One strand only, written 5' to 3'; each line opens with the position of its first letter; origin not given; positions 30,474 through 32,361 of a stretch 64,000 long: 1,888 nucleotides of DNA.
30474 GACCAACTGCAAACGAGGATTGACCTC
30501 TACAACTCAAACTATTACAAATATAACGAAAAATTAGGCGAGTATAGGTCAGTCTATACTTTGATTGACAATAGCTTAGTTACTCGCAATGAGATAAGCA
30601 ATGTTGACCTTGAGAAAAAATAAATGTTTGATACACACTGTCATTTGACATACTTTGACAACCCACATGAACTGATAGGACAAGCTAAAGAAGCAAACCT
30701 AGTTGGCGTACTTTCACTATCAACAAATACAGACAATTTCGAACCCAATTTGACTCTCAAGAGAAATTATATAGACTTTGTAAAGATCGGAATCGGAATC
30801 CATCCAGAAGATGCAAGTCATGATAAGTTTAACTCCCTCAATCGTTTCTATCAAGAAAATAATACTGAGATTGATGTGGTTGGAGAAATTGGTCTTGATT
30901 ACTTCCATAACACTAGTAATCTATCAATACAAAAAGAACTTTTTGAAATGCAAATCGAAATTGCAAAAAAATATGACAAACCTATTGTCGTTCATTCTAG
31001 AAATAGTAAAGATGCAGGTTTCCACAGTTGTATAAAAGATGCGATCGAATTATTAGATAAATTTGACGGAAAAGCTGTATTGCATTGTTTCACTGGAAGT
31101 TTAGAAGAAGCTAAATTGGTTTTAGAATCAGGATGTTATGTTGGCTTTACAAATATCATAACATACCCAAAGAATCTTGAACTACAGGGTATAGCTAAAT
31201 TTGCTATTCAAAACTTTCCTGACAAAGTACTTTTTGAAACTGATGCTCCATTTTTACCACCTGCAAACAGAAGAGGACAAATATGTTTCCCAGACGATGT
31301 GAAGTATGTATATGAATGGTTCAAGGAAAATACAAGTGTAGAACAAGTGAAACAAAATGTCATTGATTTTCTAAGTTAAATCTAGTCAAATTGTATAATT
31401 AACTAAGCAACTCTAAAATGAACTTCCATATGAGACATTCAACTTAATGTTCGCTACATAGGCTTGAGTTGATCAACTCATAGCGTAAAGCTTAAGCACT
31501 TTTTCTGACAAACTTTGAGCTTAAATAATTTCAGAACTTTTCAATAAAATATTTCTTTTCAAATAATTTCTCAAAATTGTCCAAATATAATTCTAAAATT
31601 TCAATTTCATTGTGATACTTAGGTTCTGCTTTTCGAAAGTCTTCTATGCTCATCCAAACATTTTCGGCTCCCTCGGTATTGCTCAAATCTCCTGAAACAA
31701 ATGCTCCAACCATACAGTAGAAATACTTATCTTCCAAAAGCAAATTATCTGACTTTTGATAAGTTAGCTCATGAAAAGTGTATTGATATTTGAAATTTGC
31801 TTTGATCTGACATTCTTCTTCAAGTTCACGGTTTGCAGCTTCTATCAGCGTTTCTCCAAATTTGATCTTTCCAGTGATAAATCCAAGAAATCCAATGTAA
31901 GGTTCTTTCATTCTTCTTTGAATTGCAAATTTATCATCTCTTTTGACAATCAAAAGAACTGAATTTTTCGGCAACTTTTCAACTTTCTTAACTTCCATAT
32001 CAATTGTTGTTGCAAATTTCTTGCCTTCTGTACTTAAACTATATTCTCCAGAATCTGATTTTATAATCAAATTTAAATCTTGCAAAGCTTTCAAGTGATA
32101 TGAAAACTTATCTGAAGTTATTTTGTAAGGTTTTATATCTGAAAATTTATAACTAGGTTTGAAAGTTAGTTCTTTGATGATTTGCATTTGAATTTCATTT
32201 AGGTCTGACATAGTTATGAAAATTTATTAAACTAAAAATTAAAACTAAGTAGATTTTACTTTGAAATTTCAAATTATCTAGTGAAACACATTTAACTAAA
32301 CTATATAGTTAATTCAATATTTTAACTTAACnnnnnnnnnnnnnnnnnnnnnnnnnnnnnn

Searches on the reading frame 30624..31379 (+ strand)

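Call 86: search_protein_families(library=pfam, proteins=[window:30624-31379:+], max_evalue=0.0001)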
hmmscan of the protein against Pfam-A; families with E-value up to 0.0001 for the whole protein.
window:30624-31379:+ (251 aa): 1 family
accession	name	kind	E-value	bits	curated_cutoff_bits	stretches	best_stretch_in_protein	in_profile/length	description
PF01026.27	TatD_DNase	-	3.7e-53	181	27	1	2-244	1-242/253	TatD related DNase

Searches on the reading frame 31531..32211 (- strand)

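Call 86: search_protein_families(library=pfam, proteins=[window:31531-32211:-], max_evalue=0.0001)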
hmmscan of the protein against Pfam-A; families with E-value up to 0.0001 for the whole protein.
window:31531-32211:- (226 aa): 1 family
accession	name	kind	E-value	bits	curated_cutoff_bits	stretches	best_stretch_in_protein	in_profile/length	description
PF00293.34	NUDIX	-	1.2e-11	45.2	21.1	1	84-205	5-130/134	NUDIX domain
